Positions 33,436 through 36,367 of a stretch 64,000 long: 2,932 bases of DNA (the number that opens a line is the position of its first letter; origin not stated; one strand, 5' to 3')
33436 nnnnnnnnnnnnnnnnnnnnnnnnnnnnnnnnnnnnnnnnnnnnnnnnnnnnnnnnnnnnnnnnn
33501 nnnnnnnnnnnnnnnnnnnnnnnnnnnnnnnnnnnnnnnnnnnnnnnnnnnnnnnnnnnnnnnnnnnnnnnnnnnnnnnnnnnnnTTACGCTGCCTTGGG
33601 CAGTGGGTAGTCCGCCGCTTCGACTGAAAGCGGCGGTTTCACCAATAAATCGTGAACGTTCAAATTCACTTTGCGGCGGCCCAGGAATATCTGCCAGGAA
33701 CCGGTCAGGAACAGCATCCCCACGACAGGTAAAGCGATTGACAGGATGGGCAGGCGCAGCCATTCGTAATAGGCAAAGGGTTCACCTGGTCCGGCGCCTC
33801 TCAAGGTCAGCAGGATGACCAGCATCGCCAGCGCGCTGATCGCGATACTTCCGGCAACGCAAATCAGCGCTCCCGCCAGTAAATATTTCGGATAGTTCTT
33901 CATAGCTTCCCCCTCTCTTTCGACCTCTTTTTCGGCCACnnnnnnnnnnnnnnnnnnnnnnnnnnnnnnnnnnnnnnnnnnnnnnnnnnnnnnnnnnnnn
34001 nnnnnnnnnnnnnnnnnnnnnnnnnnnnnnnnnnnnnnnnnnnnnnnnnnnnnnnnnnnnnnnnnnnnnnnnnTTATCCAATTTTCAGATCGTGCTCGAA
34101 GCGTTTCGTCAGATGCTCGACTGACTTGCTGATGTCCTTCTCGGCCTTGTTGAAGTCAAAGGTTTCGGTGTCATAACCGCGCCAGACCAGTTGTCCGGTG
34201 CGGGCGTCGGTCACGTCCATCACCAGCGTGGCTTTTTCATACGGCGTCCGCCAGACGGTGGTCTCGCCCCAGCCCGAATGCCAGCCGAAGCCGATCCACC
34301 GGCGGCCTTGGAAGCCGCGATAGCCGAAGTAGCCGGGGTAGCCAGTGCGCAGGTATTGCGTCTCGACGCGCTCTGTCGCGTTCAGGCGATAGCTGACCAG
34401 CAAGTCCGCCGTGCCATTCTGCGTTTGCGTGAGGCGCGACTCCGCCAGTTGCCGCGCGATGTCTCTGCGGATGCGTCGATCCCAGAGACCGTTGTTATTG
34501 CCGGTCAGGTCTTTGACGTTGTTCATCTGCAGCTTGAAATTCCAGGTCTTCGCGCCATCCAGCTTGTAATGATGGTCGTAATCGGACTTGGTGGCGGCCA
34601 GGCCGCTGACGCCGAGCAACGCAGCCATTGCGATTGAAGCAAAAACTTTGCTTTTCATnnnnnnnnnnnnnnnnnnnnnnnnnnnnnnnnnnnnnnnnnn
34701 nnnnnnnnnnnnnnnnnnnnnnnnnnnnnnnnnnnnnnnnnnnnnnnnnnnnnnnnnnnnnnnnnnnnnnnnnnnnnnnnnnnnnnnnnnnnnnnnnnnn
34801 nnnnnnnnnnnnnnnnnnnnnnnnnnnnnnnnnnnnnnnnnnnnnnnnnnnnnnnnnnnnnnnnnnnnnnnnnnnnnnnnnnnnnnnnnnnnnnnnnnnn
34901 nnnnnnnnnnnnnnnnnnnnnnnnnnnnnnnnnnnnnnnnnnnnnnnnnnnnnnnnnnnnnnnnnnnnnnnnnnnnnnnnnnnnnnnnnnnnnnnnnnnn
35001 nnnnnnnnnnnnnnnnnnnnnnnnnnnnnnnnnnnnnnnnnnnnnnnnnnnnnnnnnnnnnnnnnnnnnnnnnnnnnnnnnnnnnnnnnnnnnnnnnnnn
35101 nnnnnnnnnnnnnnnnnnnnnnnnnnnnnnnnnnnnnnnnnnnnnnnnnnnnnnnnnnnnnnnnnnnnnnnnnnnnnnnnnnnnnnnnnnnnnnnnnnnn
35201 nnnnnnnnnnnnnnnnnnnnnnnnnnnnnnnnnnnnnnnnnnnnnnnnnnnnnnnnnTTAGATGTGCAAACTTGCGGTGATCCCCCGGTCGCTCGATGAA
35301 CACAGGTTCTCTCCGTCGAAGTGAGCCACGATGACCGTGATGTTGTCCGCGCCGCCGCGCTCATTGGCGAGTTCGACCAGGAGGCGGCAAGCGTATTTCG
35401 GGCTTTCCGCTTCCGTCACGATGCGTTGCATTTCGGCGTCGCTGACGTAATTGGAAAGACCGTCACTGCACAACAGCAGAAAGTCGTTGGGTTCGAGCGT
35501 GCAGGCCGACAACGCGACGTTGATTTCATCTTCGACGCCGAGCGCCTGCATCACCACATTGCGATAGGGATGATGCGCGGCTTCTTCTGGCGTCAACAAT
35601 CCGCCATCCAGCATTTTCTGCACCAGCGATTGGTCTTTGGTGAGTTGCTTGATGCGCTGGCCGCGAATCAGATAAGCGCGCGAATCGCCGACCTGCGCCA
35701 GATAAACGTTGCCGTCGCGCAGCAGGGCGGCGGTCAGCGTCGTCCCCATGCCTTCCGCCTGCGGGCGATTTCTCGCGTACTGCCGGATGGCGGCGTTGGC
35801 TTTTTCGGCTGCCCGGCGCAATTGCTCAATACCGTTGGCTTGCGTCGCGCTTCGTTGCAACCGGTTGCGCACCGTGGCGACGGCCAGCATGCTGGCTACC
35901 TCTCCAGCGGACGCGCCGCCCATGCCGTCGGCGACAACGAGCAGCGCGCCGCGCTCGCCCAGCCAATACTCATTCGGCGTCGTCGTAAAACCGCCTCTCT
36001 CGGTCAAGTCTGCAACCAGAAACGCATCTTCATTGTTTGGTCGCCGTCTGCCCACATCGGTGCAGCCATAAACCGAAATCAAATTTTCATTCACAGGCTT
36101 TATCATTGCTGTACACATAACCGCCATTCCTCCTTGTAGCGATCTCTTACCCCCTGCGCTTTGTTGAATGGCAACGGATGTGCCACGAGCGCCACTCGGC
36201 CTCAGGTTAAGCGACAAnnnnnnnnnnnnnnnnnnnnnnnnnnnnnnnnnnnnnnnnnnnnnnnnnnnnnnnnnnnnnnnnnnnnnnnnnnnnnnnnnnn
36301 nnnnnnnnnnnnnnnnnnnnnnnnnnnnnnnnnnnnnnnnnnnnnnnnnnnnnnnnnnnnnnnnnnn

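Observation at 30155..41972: Two good sigma-54 promoters beside an NtrC-like activator + hybrid HK, within a cluster of PP2C phosphatases, BON and DUF4136 envelope proteins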

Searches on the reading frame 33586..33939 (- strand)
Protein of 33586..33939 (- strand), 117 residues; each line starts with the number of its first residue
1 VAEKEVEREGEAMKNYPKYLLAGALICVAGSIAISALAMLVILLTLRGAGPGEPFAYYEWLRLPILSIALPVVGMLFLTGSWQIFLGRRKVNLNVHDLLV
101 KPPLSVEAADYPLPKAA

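Call 5: search_protein_families(library=pfam, proteins=[window:33586-33939:-], max_evalue=0.01)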
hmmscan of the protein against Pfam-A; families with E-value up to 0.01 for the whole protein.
window:33586-33939:- (117 aa): 0 families

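Call 51: search_protein_families(library=ncbifam, proteins=[window:33586-33903:-], max_evalue=0.001)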
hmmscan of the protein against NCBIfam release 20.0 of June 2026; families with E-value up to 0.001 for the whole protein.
window:33586-33903:- (105 aa): 0 families
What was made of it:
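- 33586..33903 (-): 105-aa membrane protein downstream of DUF4136, behind a strong hairpin. Membership of the transcription unit is uncertain. No family match (calls 5, 51).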

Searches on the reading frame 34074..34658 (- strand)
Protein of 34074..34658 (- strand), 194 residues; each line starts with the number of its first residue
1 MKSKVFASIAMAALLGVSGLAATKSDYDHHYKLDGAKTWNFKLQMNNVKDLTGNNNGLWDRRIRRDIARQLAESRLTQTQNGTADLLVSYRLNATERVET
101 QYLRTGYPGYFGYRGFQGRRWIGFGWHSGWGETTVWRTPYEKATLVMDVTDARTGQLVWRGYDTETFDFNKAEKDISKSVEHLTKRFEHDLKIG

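Call 5: search_protein_families(library=pfam, proteins=[window:34074-34658:-], max_evalue=0.01)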
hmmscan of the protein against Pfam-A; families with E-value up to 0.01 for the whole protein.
window:34074-34658:- (194 aa): 1 family
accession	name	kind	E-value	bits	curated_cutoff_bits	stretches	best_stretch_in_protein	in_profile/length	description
PF13590.11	DUF4136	-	6e-25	88.9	32.8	1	24-186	2-149/152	Domain of unknown function (DUF4136)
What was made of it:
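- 34074..34658 (-): Secreted DUF4136 protein with a signal peptide and no lipobox cysteine. The model suggests a PelC/LptE-like fold. Pfam 88.9 bits (call 5).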

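Call 24: find_related_loci(query=window:34074-34658:-, collection=metagenome_contigs, flank=10000)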
Query window:34074-34658:- (194 aa) in metagenome_contigs; peptide patterns used: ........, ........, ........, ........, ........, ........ (x = any residue, [..] = any of these).
53 stretches matched a pattern; 1 encode a relative of the query (tblastn E <= 1e-3); 1 distinct loci.
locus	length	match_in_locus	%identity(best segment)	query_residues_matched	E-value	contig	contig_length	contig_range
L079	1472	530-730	37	69-130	2e-6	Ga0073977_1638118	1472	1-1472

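Call 25: find_homologous_proteins(query=window:34074-34658:-, max_evalue=1e-10)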
Query window:34074-34658:- (194 aa): 18 proteins with E <= 1e-10 among 75 candidates.
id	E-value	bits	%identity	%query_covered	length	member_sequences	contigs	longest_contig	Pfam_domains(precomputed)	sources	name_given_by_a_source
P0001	1.9e-128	444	100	100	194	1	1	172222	PF13590.12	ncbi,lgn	ncbi:MAG: DUF4136 domain-containing protein [Blastocatellales bacterium]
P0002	1.7e-95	336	76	100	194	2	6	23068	PF13590.12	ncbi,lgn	-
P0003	8.6e-78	278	66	99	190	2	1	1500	PF13590.12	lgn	-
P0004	1.1e-77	278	66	99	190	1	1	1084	PF13590.12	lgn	-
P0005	2.7e-77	277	66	99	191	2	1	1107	PF13590.12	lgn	-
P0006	1.5e-69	252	59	99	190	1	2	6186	PF13590.12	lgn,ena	-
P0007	6.2e-68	246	63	96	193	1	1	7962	PF13590.12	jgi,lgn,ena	-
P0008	6.5e-66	240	57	97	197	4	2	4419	PF13590.12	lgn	-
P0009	1.9e-61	225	58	99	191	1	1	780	PF13590.12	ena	-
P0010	7.0e-61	223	58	90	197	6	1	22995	PF13590.12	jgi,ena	-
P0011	3.2e-60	221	54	97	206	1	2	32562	PF13590.12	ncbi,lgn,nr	ncbi:MAG: DUF4136 domain-containing protein [Acidobacteria bacterium]|nr:DUF4136 domain-containing p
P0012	1.5e-56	209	54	95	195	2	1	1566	PF13590.12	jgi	jgi:hypothetical protein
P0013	7.5e-55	204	51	97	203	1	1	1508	PF13590.12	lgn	-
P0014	1.5e-54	203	53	95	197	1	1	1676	PF13590.12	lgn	-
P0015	1.1e-53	200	53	95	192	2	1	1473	PF13590.12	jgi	jgi:hypothetical protein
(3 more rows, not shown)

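Call 26: find_encoding_contigs(protein=P0002, flank=10000, max_places=3)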
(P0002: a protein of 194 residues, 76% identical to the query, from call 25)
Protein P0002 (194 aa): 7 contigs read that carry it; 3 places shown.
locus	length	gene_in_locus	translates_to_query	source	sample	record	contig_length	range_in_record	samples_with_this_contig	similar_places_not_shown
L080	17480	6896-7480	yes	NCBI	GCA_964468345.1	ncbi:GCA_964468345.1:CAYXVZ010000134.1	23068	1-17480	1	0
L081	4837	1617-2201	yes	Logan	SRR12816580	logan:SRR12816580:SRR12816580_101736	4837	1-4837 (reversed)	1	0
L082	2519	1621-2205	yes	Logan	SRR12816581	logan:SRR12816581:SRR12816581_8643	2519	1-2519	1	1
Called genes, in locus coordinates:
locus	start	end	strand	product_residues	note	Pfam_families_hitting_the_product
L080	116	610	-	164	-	-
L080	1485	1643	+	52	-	-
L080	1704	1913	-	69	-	-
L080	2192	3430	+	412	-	-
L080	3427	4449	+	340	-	-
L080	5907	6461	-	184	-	PF01609:DDE_Tnp_1 (weak), PF13586:DDE_Tnp_1_2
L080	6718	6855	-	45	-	-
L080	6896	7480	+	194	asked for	PF13590:DUF4136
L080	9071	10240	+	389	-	PF07228:SpoIIE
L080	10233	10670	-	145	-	-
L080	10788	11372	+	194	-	PF04972:BON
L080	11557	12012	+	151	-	-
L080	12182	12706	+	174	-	-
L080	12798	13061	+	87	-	-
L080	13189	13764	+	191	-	PF00873:ACR_tran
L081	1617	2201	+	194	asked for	PF13590:DUF4136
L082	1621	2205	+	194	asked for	PF13590:DUF4136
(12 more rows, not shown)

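Call 27: find_encoding_contigs(protein=P0010, flank=10000, max_places=2)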
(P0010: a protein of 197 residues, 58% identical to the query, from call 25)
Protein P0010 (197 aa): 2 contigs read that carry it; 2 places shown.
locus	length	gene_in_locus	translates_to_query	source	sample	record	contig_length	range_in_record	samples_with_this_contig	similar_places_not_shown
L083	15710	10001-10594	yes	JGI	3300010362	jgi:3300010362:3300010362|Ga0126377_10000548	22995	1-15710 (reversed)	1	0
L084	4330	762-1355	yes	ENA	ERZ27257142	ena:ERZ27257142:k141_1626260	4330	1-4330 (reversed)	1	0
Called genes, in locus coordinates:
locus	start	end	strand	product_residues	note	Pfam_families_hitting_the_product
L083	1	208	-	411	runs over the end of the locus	PF00092:VWA, PF13519:VWA_2, PF13768:VWA_3 (weak)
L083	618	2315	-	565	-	PF09924:LPG_synthase_C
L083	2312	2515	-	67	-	-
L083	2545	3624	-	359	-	PF03706:LPG_synthase_TM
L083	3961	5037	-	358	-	PF01435:Peptidase_M48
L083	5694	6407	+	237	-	PF00072:Response_reg, PF00486:Trans_reg_C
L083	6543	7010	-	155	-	-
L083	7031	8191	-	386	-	PF00089:Trypsin, PF13365:Trypsin_2, PF13180:PDZ_2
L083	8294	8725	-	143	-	-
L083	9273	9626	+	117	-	-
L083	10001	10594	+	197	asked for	PF13590:DUF4136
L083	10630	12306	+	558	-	PF20245:DUF6600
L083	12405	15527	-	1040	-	PF00873:ACR_tran, PF03176:MMPL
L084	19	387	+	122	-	-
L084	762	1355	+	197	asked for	PF13590:DUF4136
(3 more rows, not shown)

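Call 28: find_encoding_contigs(protein=P0011, flank=10000, max_places=2)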
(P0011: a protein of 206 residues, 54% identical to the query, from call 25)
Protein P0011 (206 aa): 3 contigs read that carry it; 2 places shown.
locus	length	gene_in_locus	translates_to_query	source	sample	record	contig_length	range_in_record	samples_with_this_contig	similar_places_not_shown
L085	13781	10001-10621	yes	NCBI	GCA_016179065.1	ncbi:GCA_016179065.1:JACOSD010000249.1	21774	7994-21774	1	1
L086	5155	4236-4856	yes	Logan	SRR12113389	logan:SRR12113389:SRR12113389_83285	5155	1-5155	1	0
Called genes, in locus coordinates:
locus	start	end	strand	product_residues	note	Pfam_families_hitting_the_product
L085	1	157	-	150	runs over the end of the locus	-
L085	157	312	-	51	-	-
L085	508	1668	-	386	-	PF13493:DUF4118 (faint), PF07228:SpoIIE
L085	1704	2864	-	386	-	PF00089:Trypsin, PF13365:Trypsin_2, PF13180:PDZ_2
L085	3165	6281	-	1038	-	PF00873:ACR_tran, PF03176:MMPL, PF02355:SecD_SecF_C (faint)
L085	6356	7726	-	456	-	PF25917:BSH_RND, PF25973:BSH_CzcB (weak), PF25876:HH_MFP_RND, PF25885:HH_EMRA (faint), PF25944:Beta-barrel_RND, PF25967:RND-MFP_C, PF25989:YknX_C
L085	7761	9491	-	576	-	PF02321:OEP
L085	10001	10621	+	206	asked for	PF13590:DUF4136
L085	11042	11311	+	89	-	-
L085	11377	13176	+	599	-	PF00664:ABC_membrane, PF02463:SMC_N (faint), PF00005:ABC_tran, PF13304:AAA_21 (faint)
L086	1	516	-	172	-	?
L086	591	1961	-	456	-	PF25917:BSH_RND, PF25973:BSH_CzcB (weak), PF25876:HH_MFP_RND, PF25885:HH_EMRA (faint), PF25944:Beta-barrel_RND, PF25967:RND-MFP_C, PF25989:YknX_C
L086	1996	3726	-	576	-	PF02321:OEP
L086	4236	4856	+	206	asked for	PF13590:DUF4136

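Call 51: search_protein_families(library=ncbifam, proteins=[window:34074-34658:-], max_evalue=0.001)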
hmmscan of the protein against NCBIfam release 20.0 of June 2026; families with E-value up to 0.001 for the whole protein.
window:34074-34658:- (194 aa): 0 families

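Call 64: search_solved_structures(query=window:34074-34658:-, max_evalue=1)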
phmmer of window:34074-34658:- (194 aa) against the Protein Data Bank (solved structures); distinct sequences matched with E-value up to 1: 0.

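Call 74: predict_structure(alignment_id=A2)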
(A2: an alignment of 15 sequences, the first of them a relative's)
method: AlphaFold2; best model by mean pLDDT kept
length: 194 residues; sequences in the alignment: 15
mean_pLDDT: 66.5   pTM: 0.57
mean pLDDT of the five models: 66.5, 65.7, 64.4, 63.6, 59.0
residues with pLDDT >= 90: 2; 70-90: 86; 50-70: 61; < 50: 45
segments of 3 or more residues with pLDDT < 50: 1-4, 6-21, 49-54, 112-126
pLDDT, mean of each block of 10 residues (from residue 1): 47 39 72 75 60 56 85 84 84 67 53 45 48 57 79 87 67 72 86 72
secondary structure, 60 per line:
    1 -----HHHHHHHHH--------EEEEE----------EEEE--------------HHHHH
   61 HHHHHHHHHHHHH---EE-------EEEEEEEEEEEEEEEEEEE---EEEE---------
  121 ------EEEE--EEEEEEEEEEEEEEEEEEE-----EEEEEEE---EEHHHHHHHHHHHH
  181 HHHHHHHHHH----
elements in order: H6-14 E23-27 E38-41 H56-73 E86-104 E108-111 E127-130 E133-151 E157-163 H169-190

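Call 78: fold_search(model_id=the predicted structure, library=pdb)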
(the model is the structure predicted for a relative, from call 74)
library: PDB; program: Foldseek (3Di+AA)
matches with E <= 10: 1049; with E <= 0.001: 15
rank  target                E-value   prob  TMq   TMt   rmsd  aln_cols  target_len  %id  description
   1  4l8n                  7.2e-06  1.00  0.51  0.23   9.3       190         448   13  Crystal structure of a PDZ domain protein (BDI_1242) from Parabacteroides distasonis ATCC 8503 at 2.50 A resolution (released 2013-06-26)
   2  9h80_A                5.7e-05  1.00  0.42  0.50   9.2       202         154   10  Structure of the outer membrane exopolysaccharide transporter PelBC (released 2025-06-11)
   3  5t0z_A                6.5e-05  1.00  0.43  0.51   6.3       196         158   10  PelC from Geobacter metallireducens (released 2017-03-15)
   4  5t0z_B                7.3e-05  1.00  0.43  0.51   7.4       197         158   11  PelC from Geobacter metallireducens (released 2017-03-15)
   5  5t11_K                1.5e-04  1.00  0.44  0.61   8.9       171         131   12  PelC L103M dodecamer from Paraburkholderia phytofirmans, space group C2 (released 2017-03-15)
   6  5t0z_D                1.6e-04  1.00  0.42  0.51   7.8       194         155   10  PelC from Geobacter metallireducens (released 2017-03-15)
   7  5t0z_C                1.6e-04  1.00  0.42  0.51   7.1       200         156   10  PelC from Geobacter metallireducens (released 2017-03-15)
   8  5t10_B                4.8e-04  1.00  0.41  0.53  11.3       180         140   10  PelC dodecamer from Paraburkholderia phytofirmans, space group P6 (released 2017-03-15)
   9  5t11_D                5.1e-04  1.00  0.43  0.59   8.9       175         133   11  PelC L103M dodecamer from Paraburkholderia phytofirmans, space group C2 (released 2017-03-15)
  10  5t11_I                5.4e-04  1.00  0.42  0.57   9.0       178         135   11  PelC L103M dodecamer from Paraburkholderia phytofirmans, space group C2 (released 2017-03-15)
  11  5t11_G                5.8e-04  1.00  0.42  0.55   9.2       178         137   11  PelC L103M dodecamer from Paraburkholderia phytofirmans, space group C2 (released 2017-03-15)
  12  5t11_F                6.2e-04  1.00  0.42  0.56   9.0       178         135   12  PelC L103M dodecamer from Paraburkholderia phytofirmans, space group C2 (released 2017-03-15)
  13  5t11_E                7.9e-04  1.00  0.40  0.52   9.1       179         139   12  PelC L103M dodecamer from Paraburkholderia phytofirmans, space group C2 (released 2017-03-15)
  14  5t10_C                9.0e-04  1.00  0.43  0.56   8.9       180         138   12  PelC dodecamer from Paraburkholderia phytofirmans, space group P6 (released 2017-03-15)
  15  5tse_B                9.0e-04  0.97  0.28  0.38   8.7       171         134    8  2.35 Angstrom Crystal Structure Minor Lipoprotein from Acinetobacter baumannii. (released 2016-11-09)
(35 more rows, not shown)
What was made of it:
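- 34074..34658 (-): AlphaFold model pLDDT 66.5; Foldseek matches PelC and LptE at E 1e-4 to 1e-2, TM 0.4-0.5 (calls 74, 78).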

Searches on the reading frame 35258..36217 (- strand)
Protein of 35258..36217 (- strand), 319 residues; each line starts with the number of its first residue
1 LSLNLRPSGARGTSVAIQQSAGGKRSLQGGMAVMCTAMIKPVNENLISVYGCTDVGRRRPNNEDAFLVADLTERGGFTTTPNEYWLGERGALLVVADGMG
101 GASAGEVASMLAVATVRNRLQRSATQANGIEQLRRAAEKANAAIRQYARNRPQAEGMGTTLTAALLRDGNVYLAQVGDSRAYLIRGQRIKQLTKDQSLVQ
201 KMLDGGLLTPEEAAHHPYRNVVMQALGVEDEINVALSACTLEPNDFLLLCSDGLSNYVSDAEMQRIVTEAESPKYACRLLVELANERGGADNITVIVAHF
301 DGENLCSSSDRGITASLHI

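Call 5: search_protein_families(library=pfam, proteins=[window:35258-36217:-], max_evalue=0.01)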
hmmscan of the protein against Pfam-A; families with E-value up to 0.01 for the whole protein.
window:35258-36217:- (319 aa): 3 families
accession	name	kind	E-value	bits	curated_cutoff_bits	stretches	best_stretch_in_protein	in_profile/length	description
PF13672.11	PP2C_2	-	4e-20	72.7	24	1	84-262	18-182/209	Protein phosphatase 2C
PF00481.26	PP2C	-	3.5e-17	63.4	20.3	2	91-197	35-141/255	Protein phosphatase 2C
PF07228.17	SpoIIE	-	2.5e-11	44.3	25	1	89-300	3-191/192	Stage II sporulation protein E (SpoIIE)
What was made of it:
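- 35258..36127 (-): Stp1/IreP-family PP2C Ser/Thr phosphatase. Pfam PP2C_2 (call 5).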

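Call 51: search_protein_families(library=ncbifam, proteins=[window:35258-36127:-], max_evalue=0.001)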
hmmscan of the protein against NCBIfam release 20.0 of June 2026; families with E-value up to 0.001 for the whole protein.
window:35258-36127:- (289 aa): 3 families
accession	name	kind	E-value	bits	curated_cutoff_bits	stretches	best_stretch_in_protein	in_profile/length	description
NF033484.1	Stp1_PP2C_phos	equivalog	1.1e-76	257.4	230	1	23-268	2-231/232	Stp1/IreP family PP2C-type Ser/Thr phosphatase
NF011149.0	PRK14559.1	equivalog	3e-41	141.9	374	1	15-268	370-629/642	serine/threonine phosphatase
TIGR02865.1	spore_II_E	equivalog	6e-05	21.3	490.8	1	196-270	679-763/764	stage II sporulation protein E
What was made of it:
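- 35258..36127 (-): NCBIfam NF033484, 257 bits against a cut-off of 230 (call 51).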
